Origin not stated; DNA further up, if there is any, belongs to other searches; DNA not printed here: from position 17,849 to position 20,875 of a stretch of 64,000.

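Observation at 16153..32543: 16 kb co-directional cluster of giant GT-C-like and YYY (DUF2298) membrane proteins with two methyltransferases, a GT4 and a flippase-like protein: candidate uncharacterised envelope glycosylation machine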

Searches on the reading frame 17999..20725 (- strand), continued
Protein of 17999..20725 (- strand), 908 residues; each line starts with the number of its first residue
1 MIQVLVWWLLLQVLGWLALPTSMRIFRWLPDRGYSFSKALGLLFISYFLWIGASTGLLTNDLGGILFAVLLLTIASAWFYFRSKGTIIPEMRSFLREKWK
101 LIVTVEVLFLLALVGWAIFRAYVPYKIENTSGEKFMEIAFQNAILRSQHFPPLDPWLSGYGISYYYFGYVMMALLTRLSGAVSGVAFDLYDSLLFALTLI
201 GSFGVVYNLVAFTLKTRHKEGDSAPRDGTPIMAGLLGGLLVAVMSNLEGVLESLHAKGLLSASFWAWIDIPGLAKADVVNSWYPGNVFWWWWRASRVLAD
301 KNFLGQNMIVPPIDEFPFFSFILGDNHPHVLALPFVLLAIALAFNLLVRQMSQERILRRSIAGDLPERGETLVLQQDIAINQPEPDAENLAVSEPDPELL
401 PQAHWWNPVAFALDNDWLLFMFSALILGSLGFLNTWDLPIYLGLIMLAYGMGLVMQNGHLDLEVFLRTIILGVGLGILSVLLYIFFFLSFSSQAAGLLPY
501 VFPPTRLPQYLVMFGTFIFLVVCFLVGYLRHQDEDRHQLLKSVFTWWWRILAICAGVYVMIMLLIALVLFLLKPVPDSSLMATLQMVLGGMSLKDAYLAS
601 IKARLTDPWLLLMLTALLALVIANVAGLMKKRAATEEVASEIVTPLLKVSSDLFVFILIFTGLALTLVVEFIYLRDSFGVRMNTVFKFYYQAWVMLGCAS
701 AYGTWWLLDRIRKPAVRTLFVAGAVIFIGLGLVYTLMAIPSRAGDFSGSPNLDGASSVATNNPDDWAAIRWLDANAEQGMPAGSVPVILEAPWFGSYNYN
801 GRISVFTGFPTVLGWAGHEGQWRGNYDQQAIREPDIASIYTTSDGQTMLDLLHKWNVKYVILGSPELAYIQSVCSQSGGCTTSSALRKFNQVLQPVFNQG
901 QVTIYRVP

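Call 86: find_related_loci(query=L082:110-1840:+, collection=genome_contigs, flank=8000)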
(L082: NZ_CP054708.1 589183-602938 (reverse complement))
Query L082:110-1840:+ (576 aa) in genome_contigs; peptide patterns used: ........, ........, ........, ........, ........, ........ (x = any residue, [..] = any of these).
380 stretches matched a pattern; 302 encode a relative of the query (tblastn E <= 1e-3); the best 80 are kept; 80 distinct loci.
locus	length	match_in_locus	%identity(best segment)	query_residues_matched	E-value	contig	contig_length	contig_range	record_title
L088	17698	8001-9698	75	1-575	0e+0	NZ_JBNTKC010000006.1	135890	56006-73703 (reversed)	Halarchaeum sp. P4 P4_scaffold6, whole genome shotgun sequence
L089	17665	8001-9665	50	1-573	7e-144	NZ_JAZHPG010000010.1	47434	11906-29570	Salarchaeum sp. III k141_769, whole genome shotgun sequence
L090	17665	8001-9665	49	1-574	2e-135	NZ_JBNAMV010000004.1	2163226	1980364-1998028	Salarchaeum japonicum strain MBLA0217 contig_4, whole genome shotgun sequence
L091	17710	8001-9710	45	1-573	7e-132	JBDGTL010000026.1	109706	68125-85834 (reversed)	MAG: Halodesulfurarchaeum sp. isolate DAL-WCL_29_91C5R c_000000000041, whole genome shotgun sequence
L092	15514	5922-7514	47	22-570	4e-129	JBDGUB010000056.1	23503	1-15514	MAG: Halobacterium sp. isolate DAL-WCL_35_53C3R c_000000001837, whole genome shotgun sequence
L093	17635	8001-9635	54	14-573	3e-152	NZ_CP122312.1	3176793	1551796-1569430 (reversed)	Halospeciosus flavus strain XZGYJ-43 chromosome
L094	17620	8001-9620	46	22-576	2e-121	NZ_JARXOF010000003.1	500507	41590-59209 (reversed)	Halobacterium rubrum strain R9-3 Scaffold3, whole genome shotgun sequence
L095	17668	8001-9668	43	1-574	2e-117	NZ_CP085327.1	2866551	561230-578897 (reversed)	Haladaptatus salinisoli strain PSR8 chromosome, complete genome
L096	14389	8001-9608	46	22-573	1e-115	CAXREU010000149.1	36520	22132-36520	MAG: Halobacterium sp. isolate 3um_C4Z0804_7.1 genome assembly, contig: k127_815768, whole genome shotgun sequence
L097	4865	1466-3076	46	22-574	2e-115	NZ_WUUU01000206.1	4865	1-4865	Halobacterium bonnevillei strain PCN9 Ga0336688_1208, whole genome shotgun sequence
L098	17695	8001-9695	41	1-570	2e-114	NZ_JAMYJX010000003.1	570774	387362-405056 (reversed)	Haladaptatus sp. AB618 NODE_3_length_570774_cov_159.858398, whole genome shotgun sequence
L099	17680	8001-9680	43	1-573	4e-114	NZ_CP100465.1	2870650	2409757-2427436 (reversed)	Halomicrococcus gelatinilyticus strain GSLN9 chromosome, complete genome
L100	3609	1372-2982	47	22-574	1e-115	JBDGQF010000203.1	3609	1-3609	MAG: Halobacterium sp. isolate DAL-9Gt_87_97C3R c_000000016056, whole genome shotgun sequence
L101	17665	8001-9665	41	1-573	3e-112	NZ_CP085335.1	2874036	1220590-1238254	Haladaptatus halobius strain PSR5 chromosome 1, complete sequence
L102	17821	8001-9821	43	1-574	2e-111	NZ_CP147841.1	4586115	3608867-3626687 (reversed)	Salinirubellus litoreus strain SYNS196 chromosome, complete genome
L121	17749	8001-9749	41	1-570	5e-102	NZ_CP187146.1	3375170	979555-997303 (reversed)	Haloarcula salina strain MBLA0135 chromosome, complete genome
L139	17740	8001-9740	39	1-573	3e-97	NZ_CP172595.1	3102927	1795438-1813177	Haloferax sp. S1W chromosome, complete genome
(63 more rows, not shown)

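Call 89: search_protein_families(library=ncbifam, proteins=[L121:7449-9767:+, L121:3113-5020:+, L121:13869-16415:+, L121:6558-7325:-, L121:11219-12019:+, L121:12224-12982:+, L139:7404-9752:+, L139:1444-2952:+, L139:6521-7450:-, L139:10763-11563:+], max_evalue=0.00001)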
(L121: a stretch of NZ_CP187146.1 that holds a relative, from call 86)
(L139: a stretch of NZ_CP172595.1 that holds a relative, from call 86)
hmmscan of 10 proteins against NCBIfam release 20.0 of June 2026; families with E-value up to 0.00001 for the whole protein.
L121:7449-9767:+ (772 aa): 1 family
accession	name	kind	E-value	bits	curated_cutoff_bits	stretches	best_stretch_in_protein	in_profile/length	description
TIGR03662.1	Chlor_Arch_YYY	subfamily_domain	2.5e-229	763.6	300.25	1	2-767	1-726/727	chlor_Arch_YYY domain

L121:3113-5020:+ (635 aa): 0 families

L121:13869-16415:+ (848 aa): 0 families

L121:6558-7325:- (255 aa): 3 families
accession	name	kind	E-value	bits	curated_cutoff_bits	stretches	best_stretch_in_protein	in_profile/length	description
TIGR04182.1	glyco_TIGR04182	equivalog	2.2e-14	53.5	325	1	62-221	56-214/293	S-layer glycoprotein N-glycosyltransferase AglJ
NF041391.1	DPhHxTase_Halo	equivalog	2.8e-08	33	375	1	17-221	8-205/213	dolichyl-phosphate hexose transferase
NF058614.1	PPMAGASynPpgS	equivalog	5.6e-08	32.5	370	1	6-199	3-195/226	polyprenyl-phospho-N-acetylgalactosaminyl synthase PpgS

L121:11219-12019:+ (266 aa): 25 families
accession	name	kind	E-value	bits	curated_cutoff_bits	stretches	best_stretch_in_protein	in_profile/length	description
NF003065.0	PRK03987.1-5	equivalog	2.5e-159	528.6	432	1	1-266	1-266/266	translation initiation factor IF-2 subunit alpha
NF003064.0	PRK03987.1-4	equivalog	4.9e-102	340.8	252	1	1-261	1-260/262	translation initiation factor IF-2 subunit alpha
NF003063.0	PRK03987.1-2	equivalog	2.7e-75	252.9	430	1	5-260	4-260/262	translation initiation factor IF-2 subunit alpha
NF003062.0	PRK03987.1-1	equivalog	4.7e-60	203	213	1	6-250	8-254/264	translation initiation factor IF-2 subunit alpha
NF003066.0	PRK03987.1-6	equivalog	1.3e-59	201.7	503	1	5-257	7-260/275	translation initiation factor IF-2 subunit alpha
NF005973.0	PRK08059.1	equivalog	3.5e-23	82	148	1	9-98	7-94/123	S1 domain-containing post-transcriptional regulator GSP13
NF040579.1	S1_dom_CvfD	subfamily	3.6e-23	82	117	1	10-100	4-95/113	CvfD/Ygs/GSP13 family RNA-binding post-transcriptional regulator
NF000907.0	PRK00087.1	equivalog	5.1e-21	74.5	624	1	10-109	564-661/671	bifunctional 4-hydroxy-3-methylbut-2-enyl diphosphate reductase/30S ribosomal protein S1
NF004473.0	PRK05807.1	equivalog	8.5e-20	71.5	178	1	10-111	6-103/136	S1 domain-containing RNA-binding protein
NF006363.0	PRK08582.1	equivalog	8.9e-20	71.3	171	1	10-114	6-107/140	S1 domain-containing RNA-binding protein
NF005208.0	PRK06676.1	equivalog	2.4e-17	63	368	1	9-105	278-374/391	30S ribosomal protein S1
NF005573.0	PRK07252.1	equivalog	1.1e-15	57.6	183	1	10-92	4-84/120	S1 RNA-binding domain-containing protein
NF004952.0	PRK06299.1-2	equivalog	1.4e-15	56.6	524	1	8-85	217-291/580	30S ribosomal protein S1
TIGR03591.1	polynuc_phos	equivalog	2.7e-14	52.6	525.05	1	7-82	616-688/689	polyribonucleotide nucleotidyltransferase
NF008805.1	PRK11824.1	equivalog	4.1e-13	48.6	471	1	7-82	610-682/683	polyribonucleotide nucleotidyltransferase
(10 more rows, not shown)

L121:12224-12982:+ (252 aa): 2 families
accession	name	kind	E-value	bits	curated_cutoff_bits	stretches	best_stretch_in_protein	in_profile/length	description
TIGR00162.1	TIGR00162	hypoth_equivalog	8.4e-78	261.3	200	1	13-252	17-260/260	proteasome assembly chaperone family protein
TIGR00161.1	TIGR00161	hypoth_equivalog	2.4e-24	86.3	199.25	1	8-238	9-227/239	proteasome assembly chaperone family protein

L139:7404-9752:+ (782 aa): 1 family
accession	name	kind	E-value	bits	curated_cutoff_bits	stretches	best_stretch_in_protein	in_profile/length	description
TIGR03662.1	Chlor_Arch_YYY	subfamily_domain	8.3e-171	570.2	300.25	1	2-776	1-726/727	chlor_Arch_YYY domain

L139:1444-2952:+ (502 aa): 26 families (the best 25 are shown)
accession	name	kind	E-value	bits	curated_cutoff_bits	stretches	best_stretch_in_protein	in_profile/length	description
TIGR01824.1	PabB-clade2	equivalog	2.6e-123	411.8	408.55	1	116-482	2-355/355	aminodeoxychorismate synthase, component I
TIGR00564.1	trpE_most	equivalog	2.4e-113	379.6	517.7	1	93-486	70-454/455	anthranilate synthase component I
NF010086.0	PRK13571.1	equivalog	5.7e-107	358.3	693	1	8-489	6-500/510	anthranilate synthase component I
TIGR01820.1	TrpE-arch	equivalog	3.1e-99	333.3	512.05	1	115-487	99-449/449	anthranilate synthase component I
NF006563.0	PRK09070.1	equivalog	1.9e-94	316.8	514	1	73-487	48-445/447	aminodeoxychorismate synthase component I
NF004610.0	PRK05940.1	equivalog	1e-92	311.4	568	1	95-489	81-462/467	anthranilate synthase component I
TIGR00553.1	pabB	equivalog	4.6e-86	288.9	328.4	1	186-481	38-328/329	aminodeoxychorismate synthase component I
NF010089.0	PRK13574.1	equivalog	1e-74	252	527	1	219-486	151-418/421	anthranilate synthase component I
NF005698.0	PRK07508.1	equivalog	2.7e-74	250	452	1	219-484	110-377/383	aminodeoxychorismate synthase component I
NF010087.0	PRK13572.1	equivalog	5.2e-72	242.9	580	1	223-487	170-432/435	anthranilate synthase component I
NF010079.0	PRK13564.1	equivalog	1.2e-70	238.8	471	1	116-491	145-516/521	anthranilate synthase component 1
NF012009.0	PRK15465.1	equivalog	1.4e-63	215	622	1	217-485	182-450/453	aminodeoxychorismate synthase component 1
TIGR00565.1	trpE_proteo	equivalog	8.2e-61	206.4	494.65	1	212-488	212-495/498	anthranilate synthase component I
NF010081.0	PRK13566.1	equivalog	1.1e-58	199.1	645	1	116-494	158-515/729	anthranilate synthase component I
NF004530.0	PRK05877.1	equivalog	2.3e-52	178.6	383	1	197-489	133-418/425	aminodeoxychorismate synthase component I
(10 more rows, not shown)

L139:6521-7450:- (309 aa): 2 families
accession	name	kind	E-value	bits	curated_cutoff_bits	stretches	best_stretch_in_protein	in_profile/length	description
TIGR04182.1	glyco_TIGR04182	equivalog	5.1e-09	35.9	325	1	111-270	55-214/293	S-layer glycoprotein N-glycosyltransferase AglJ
NF041391.1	DPhHxTase_Halo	equivalog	9.9e-07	27.9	375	1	112-272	52-207/213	dolichyl-phosphate hexose transferase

L139:10763-11563:+ (266 aa): 24 families
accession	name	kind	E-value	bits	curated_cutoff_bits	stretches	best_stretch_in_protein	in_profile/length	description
NF003065.0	PRK03987.1-5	equivalog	2.6e-150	499.1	432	1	1-266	1-266/266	translation initiation factor IF-2 subunit alpha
NF003064.0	PRK03987.1-4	equivalog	1.8e-99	332.4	252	1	1-261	1-260/262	translation initiation factor IF-2 subunit alpha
NF003063.0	PRK03987.1-2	equivalog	2.6e-69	233.4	430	1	5-260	4-260/262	translation initiation factor IF-2 subunit alpha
NF003066.0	PRK03987.1-6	equivalog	7.7e-56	189.3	503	1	5-259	7-262/275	translation initiation factor IF-2 subunit alpha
NF003062.0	PRK03987.1-1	equivalog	2.4e-55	187.5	213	1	6-257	8-261/264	translation initiation factor IF-2 subunit alpha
NF005973.0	PRK08059.1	equivalog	2.6e-22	79.2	148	1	9-98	7-94/123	S1 domain-containing post-transcriptional regulator GSP13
NF040579.1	S1_dom_CvfD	subfamily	4.1e-22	78.6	117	1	9-100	3-95/113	CvfD/Ygs/GSP13 family RNA-binding post-transcriptional regulator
NF000907.0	PRK00087.1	equivalog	9.8e-20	70.3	624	1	10-111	564-663/671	bifunctional 4-hydroxy-3-methylbut-2-enyl diphosphate reductase/30S ribosomal protein S1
NF006363.0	PRK08582.1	equivalog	2.8e-19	69.7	171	1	10-102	6-95/140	S1 domain-containing RNA-binding protein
NF004473.0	PRK05807.1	equivalog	2.4e-18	66.8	178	1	9-113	5-105/136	S1 domain-containing RNA-binding protein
NF005208.0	PRK06676.1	equivalog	2.3e-17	63.1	368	1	9-100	278-369/391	30S ribosomal protein S1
NF004952.0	PRK06299.1-2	equivalog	1.5e-15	56.5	524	1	9-86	218-292/580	30S ribosomal protein S1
TIGR03591.1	polynuc_phos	equivalog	1.7e-13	49.9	525.05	1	8-82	617-688/689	polyribonucleotide nucleotidyltransferase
NF005573.0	PRK07252.1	equivalog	2e-13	50.3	183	1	10-92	4-84/120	S1 RNA-binding domain-containing protein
NF008805.1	PRK11824.1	equivalog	2.9e-12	45.8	471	1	8-82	611-682/683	polyribonucleotide nucleotidyltransferase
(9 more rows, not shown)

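Call 92: find_encoding_contigs(protein=P0249, flank=10000, max_places=1)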
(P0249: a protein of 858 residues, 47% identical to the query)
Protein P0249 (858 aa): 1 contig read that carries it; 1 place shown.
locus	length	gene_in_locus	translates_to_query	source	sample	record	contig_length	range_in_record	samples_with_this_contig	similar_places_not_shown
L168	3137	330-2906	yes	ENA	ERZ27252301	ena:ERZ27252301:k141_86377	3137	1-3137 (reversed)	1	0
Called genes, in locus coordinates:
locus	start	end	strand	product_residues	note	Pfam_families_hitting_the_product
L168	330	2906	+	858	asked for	PF10060:DUF2298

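Call 93: find_encoding_contigs(protein=P0297, flank=10000, max_places=1)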
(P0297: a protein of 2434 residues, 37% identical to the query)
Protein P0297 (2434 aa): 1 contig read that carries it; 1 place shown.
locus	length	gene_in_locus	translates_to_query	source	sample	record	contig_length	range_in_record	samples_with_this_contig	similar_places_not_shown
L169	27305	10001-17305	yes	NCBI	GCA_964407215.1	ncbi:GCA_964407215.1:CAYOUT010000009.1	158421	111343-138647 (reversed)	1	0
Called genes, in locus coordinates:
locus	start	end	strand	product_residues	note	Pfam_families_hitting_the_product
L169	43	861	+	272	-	PF01479:S4, PF01728:FtsJ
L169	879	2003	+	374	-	PF01594:AI-2E_transport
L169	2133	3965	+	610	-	PF00009:GTP_EFTU, PF22042:EF-G_D2 (weak), PF03144:GTP_EFTU_D2, PF14492:EFG_III (weak), PF00679:EFG_C, PF06421:LepA_C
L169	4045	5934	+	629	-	PF13231:PMT_2, PF02366:PMT (weak)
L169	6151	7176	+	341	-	PF03706:LPG_synthase_TM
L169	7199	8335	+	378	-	PF13439:Glyco_transf_4, PF13579:Glyco_trans_4_4, PF20706:GT4-conflict, PF00534:Glycos_transf_1, PF13692:Glyco_trans_1_4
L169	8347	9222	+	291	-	PF00891:Methyltransf_2 (weak), PF02353:CMAS (weak), PF01135:PCMT (faint), PF13489:Methyltransf_23, PF13649:Methyltransf_25, PF13847:Methyltransf_31, PF08241:Methyltransf_11, PF08242:Methyltransf_12, +1 more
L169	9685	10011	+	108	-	-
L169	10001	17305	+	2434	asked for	PF02366:PMT, PF13231:PMT_2, PF10060:DUF2298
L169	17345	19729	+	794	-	-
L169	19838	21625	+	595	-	-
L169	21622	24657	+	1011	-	PF13231:PMT_2, PF08450:SGL (faint), PF01436:NHL, PF06739:SBBP (faint), PF13449:Phytase-like (faint), PF17170:DUF5128 (faint), PF25021:TEN_NHL (faint), PF01436:NHL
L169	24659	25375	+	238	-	PF00702:Hydrolase, PF12710:HAD, PF13419:HAD_2, PF13242:Hydrolase_like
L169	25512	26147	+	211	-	PF00293:NUDIX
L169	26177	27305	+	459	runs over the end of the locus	PF01743:PolyA_pol, PF12627:PolyA_pol_RNAbd, PF13735:tRNA_NucTran2_2 (faint)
